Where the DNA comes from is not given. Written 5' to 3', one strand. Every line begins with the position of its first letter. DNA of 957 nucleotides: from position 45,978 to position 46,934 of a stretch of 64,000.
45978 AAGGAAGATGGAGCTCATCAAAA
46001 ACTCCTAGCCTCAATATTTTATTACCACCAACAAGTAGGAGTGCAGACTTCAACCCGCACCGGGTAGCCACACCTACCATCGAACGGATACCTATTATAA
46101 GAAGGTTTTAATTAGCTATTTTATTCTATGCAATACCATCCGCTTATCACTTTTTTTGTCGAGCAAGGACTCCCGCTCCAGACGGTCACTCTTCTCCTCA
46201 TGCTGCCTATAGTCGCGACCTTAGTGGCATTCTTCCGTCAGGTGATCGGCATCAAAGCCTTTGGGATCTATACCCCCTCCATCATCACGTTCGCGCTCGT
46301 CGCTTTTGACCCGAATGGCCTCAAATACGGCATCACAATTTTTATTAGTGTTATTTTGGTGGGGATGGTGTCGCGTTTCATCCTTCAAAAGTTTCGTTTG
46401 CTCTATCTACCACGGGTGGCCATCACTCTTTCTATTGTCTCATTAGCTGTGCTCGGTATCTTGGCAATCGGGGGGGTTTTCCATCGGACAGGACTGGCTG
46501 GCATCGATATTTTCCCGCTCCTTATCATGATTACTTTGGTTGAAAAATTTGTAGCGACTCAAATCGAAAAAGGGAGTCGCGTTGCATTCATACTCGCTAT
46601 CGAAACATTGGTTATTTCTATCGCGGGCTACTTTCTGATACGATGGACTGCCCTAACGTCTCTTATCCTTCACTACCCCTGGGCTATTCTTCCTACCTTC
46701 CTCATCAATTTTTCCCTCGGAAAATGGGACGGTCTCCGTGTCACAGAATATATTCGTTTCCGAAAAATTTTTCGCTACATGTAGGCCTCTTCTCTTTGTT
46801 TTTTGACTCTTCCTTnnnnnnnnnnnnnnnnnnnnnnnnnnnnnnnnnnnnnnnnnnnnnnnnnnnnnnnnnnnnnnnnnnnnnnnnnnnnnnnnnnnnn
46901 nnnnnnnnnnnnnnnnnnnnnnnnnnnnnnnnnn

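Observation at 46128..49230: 7TM protein + ATP-grasp-retropepsin fusion + second ATP-grasp ligase: putative amidoligase/peptide-modification module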

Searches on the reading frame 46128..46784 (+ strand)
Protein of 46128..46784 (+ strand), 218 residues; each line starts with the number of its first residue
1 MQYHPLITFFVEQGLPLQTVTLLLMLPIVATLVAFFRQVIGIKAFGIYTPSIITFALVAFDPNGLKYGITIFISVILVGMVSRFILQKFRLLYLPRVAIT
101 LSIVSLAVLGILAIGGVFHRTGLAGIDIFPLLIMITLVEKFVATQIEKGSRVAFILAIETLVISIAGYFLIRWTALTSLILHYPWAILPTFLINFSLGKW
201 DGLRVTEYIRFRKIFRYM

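Call 3: search_protein_families(library=pfam, proteins=[window:46128-46784:+], max_evalue=0.1)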
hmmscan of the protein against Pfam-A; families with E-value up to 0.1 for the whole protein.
window:46128-46784:+ (218 aa): 1 family
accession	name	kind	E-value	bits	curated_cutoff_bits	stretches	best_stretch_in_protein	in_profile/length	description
PF14402.11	7TM_transglut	-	9.6e-26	91.2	25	1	17-214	50-247/248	7 transmembrane helices usually fused to an inactive transglutaminase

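Call 4: search_protein_families(library=ncbifam, proteins=[window:46128-46784:+], max_evalue=0.1)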
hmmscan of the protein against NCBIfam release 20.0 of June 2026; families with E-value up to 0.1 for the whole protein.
window:46128-46784:+ (218 aa): 1 family
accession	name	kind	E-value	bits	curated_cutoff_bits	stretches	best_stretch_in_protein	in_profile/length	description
NF052267.1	inact_TG_RloB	exception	2.4e-21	76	900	1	14-215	305-506/508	osmotic stress tolerance membrane protein RloB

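Call 47: find_homologous_proteins(query=window:46128-46781:+, max_evalue=0.001)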
Query window:46128-46781:+ (218 aa): 1560 proteins with E <= 0.001 among 2716 candidates; the best 120 are listed.
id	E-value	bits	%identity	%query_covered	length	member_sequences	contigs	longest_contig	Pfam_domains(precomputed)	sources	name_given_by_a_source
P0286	5.2e-120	417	93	100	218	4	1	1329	PF14402.12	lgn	-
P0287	1.8e-110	386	82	100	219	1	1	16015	PF14402.12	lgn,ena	-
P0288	8.4e-110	384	85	100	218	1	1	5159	PF14402.12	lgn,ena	-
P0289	5.6e-108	378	81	100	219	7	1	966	PF14402.12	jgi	jgi:hypothetical protein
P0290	6.2e-108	378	83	100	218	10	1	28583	PF14402.12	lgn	-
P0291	1.1e-107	377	83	100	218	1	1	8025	PF14402.12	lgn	-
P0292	2.6e-107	376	80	100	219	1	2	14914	PF14402.12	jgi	jgi:hypothetical protein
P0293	9.3e-107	374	82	100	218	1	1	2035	PF14402.12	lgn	-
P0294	2.3e-106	372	81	100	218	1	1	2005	PF14402.12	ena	-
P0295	3.7e-106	372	83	100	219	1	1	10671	PF14402.12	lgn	-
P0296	4.0e-106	372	82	100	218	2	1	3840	PF14402.12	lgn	-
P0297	5.0e-106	371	82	100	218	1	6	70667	PF14402.12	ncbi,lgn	-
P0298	5.0e-106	371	79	100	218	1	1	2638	PF14402.12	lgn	-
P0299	5.5e-106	371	81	99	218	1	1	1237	PF14402.12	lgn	-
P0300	7.4e-106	371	82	100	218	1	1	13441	PF14402.12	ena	-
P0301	8.3e-106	371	81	100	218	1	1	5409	PF14402.12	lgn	-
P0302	1.8e-105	370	82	99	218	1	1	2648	PF14402.12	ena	-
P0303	1.9e-105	369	82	100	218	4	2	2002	PF14402.12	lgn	-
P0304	1.9e-105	369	82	99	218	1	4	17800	PF14402.12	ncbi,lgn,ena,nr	ncbi:MAG: hypothetical protein A3E38_01630 [Candidatus Moranbacteria bacterium RIFCSPHIGHO2_12_FULL_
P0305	4.5e-105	368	80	100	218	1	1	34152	PF14402.12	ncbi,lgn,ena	ncbi:MAG: 7TM domain-containing protein [Patescibacteria group bacterium]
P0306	1.3e-104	367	79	100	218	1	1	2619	PF14402.12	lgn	-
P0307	1.5e-104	367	82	100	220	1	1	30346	PF14402.12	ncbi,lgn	ncbi:MAG: 7TM domain-containing protein [Candidatus Moraniibacteriota bacterium]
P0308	1.6e-104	366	81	99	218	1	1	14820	PF14402.12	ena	-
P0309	1.7e-104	366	80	100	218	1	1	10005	PF14402.12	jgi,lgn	jgi:hypothetical protein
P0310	2.4e-104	366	80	100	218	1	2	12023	PF14402.12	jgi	jgi:7 transmembrane helices usually fused to an inactive transglutaminase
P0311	2.9e-104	366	82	99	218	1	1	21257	PF14402.12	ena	-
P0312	3.7e-104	365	82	100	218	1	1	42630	PF14402.12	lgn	-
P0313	4.5e-104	365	81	99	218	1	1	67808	PF14402.12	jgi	-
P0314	5.0e-104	365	81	100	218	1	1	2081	PF14402.12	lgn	-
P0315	8.4e-104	364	79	100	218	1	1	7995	PF14402.12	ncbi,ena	ncbi:MAG: 7TM domain-containing protein [Candidatus Moraniibacteriota bacterium]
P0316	8.9e-104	364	76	100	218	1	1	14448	PF14402.12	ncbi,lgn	-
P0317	1.1e-103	364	79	99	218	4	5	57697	PF14402.12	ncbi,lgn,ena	-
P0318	2.1e-103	363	80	100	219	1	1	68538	PF14402.12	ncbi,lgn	-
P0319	2.4e-103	363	80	100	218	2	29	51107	PF14402.12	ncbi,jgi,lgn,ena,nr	ncbi:MAG: hypothetical protein COZ29_01695 [Candidatus Moranbacteria bacterium CG_4_10_14_3_um_filte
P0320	2.8e-103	362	78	100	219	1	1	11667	PF14402.12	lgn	-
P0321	3.2e-103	362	79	100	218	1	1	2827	PF14402.12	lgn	-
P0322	3.5e-103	362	79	100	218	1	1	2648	PF14402.12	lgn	-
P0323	3.6e-103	362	81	100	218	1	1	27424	PF14402.12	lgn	-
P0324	4.1e-103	362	79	100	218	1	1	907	PF14402.12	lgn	-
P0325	5.9e-103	361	79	100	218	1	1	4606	PF14402.12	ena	-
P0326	6.5e-103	361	78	100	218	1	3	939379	PF14402.12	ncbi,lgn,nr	ncbi:MAG: 7TM domain-containing protein [Candidatus Moranbacteria bacterium]|nr:7TM domain-containin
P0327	7.9e-103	361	78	100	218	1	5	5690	PF14402.12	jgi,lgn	-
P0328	8.5e-103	361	80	99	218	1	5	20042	PF14402.12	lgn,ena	-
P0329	1.2e-102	360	79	100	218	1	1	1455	PF14402.12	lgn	-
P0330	1.3e-102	360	79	100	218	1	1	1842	PF14402.12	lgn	-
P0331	1.6e-102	360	78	100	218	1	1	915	PF14402.12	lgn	-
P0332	1.7e-102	360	79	100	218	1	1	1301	PF14402.12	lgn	-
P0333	2.1e-102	360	77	100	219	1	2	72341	PF14402.12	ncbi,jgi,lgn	jgi:hypothetical protein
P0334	2.1e-102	360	79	100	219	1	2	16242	PF14402.12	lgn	-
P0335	2.2e-102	359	78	100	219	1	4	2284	PF14402.12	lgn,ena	-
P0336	2.2e-102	359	78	100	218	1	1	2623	PF14402.12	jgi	jgi:hypothetical protein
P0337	2.3e-102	359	78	100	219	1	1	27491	PF14402.12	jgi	jgi:hypothetical protein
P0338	2.5e-102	359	78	100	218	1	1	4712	PF14402.12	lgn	-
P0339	2.6e-102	359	79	100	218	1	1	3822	PF14402.12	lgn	-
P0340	2.9e-102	359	80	100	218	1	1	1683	PF14402.12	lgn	-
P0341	3.0e-102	359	79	100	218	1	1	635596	PF14402.12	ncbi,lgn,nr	ncbi:MAG: 7TM domain-containing protein [Candidatus Moranbacteria bacterium]|nr:7TM domain-containin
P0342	3.4e-102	359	80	100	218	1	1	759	PF14402.12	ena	-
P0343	3.5e-102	359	79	100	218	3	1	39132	PF14402.12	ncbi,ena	-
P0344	3.9e-102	359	78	100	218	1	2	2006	PF14402.12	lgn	-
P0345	4.2e-102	359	78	100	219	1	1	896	PF14402.12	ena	-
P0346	5.2e-102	358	79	100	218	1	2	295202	PF14402.12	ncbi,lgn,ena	-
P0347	8.4e-102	358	78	100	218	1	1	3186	PF14402.12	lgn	-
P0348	1.0e-101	357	78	100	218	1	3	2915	PF14402.12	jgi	-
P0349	1.0e-101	357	78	100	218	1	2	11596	PF14402.12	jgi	jgi:hypothetical protein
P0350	1.1e-101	357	78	100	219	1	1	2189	PF14402.12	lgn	-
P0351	1.1e-101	357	78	100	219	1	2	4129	PF14402.12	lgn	-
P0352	1.2e-101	357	78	100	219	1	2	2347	PF14402.12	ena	-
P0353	1.3e-101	357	77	100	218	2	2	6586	PF14402.12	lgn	-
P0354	1.4e-101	357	78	100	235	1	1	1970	PF14402.12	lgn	-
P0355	1.6e-101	357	77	100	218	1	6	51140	PF14402.12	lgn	-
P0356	1.9e-101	356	78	100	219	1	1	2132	PF14402.12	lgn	-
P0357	2.0e-101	356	78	100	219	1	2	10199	PF14402.12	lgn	-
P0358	2.1e-101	356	78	100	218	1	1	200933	PF14402.12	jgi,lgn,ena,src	-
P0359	2.2e-101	356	79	99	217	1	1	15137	PF14402.12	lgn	-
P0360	2.4e-101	356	76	100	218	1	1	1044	PF14402.12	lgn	-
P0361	2.5e-101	356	76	100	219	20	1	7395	PF14402.12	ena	-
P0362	2.5e-101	356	78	100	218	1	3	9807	PF14402.12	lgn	-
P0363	3.3e-101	356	78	100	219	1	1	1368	PF14402.12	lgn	-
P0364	3.4e-101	356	77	100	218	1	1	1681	PF14402.12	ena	-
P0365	3.9e-101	355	78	100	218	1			PF14402.12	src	-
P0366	4.5e-101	355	80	98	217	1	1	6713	PF14402.12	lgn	-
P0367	6.0e-101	355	77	100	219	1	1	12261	PF14402.12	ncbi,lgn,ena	-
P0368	8.5e-101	354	78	100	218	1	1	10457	PF14402.12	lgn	-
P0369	8.6e-101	354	78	100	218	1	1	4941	PF14402.12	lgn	-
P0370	1.1e-100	354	77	100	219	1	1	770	PF14402.12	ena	-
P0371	1.4e-100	354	77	100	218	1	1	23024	PF14402.12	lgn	-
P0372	2.2e-100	353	77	100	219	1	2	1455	PF14402.12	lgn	-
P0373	2.6e-100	353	77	100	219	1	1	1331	PF14402.12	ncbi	-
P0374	2.8e-100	353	78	100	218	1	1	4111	PF14402.12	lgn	-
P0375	4.8e-100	352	78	100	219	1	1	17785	PF14402.12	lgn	-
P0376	5.3e-100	352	74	100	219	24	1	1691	PF14402.12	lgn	-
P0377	6.0e-100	352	76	100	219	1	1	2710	PF14402.12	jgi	jgi:7 transmembrane helices usually fused to an inactive transglutaminase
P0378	6.1e-100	351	78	100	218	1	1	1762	PF14402.12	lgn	-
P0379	6.9e-100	351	77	100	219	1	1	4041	PF14402.12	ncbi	-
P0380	7.5e-100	351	76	100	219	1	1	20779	PF14402.12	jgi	jgi:hypothetical protein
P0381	8.5e-100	351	75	100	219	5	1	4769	PF14402.12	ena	-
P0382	8.5e-100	351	78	100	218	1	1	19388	PF14402.12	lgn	-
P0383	9.0e-100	351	77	100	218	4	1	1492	PF14402.12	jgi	-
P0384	9.3e-100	351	77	100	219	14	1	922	PF14402.12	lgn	-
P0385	1.5e-99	350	76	99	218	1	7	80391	PF14402.12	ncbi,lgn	-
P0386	2.2e-99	350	77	100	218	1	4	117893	PF14402.12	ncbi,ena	ncbi:MAG: 7TM domain-containing protein [Patescibacteria group bacterium]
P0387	2.7e-99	349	76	100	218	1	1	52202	PF14402.12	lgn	-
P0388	2.8e-99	349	76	100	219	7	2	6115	PF14402.12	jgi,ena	-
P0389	2.9e-99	349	74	100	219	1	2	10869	PF14402.12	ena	-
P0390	3.3e-99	349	78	98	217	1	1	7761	PF14402.12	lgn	-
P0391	3.7e-99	349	74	100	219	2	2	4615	PF14402.12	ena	-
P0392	3.8e-99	349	75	100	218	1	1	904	PF14402.12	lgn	-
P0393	6.3e-99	348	77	100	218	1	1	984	PF14402.12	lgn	-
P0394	1.0e-98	347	78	100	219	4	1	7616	PF14402.12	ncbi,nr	ncbi:MAG: 7TM domain-containing protein [Candidatus Moranbacteria bacterium]|nr:7TM domain-containin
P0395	1.1e-98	347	76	100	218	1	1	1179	PF14402.12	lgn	-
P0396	1.3e-98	347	76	100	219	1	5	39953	PF14402.12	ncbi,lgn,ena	-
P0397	1.4e-98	347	78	97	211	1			PF14402.12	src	-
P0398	1.6e-98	347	77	100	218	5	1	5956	PF14402.12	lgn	-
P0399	1.7e-98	347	76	100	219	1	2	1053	PF14402.12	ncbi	-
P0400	1.9e-98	347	77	99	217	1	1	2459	PF14402.12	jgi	jgi:hypothetical protein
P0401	2.9e-98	346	76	99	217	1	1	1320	PF14402.12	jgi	jgi:hypothetical protein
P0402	3.9e-98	346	77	99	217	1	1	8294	PF14402.12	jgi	jgi:hypothetical protein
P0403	4.2e-98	345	79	97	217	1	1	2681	PF14402.12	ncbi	-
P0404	5.0e-98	345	75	100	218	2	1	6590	PF14402.12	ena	-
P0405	5.8e-98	345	75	100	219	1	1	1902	PF14402.12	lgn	-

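Call 61: predict_structure(alignment_id=A3)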
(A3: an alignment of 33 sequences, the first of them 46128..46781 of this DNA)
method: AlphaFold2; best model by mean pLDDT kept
length: 218 residues; sequences in the alignment: 33
mean_pLDDT: 82.8   pTM: 0.78
mean pLDDT of the five models: 82.8, 76.6, 68.0, 67.6, 61.4
residues with pLDDT >= 90: 29; 70-90: 174; 50-70: 12; < 50: 3
segments of 3 or more residues with pLDDT < 50: 122-124
pLDDT, mean of each block of 10 residues (from residue 1): 85 86 89 89 84 84 72 86 83 84 86 73 58 82 83 89 91 87 89 85 77 80
secondary structure, 60 per line:
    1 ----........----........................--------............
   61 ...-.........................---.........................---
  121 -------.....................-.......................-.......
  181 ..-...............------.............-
elements in order: H5-12 H17-40 H49-63 H65-89 H93-117 H128-148 H150-172 H174-182 H184-198 H205-217
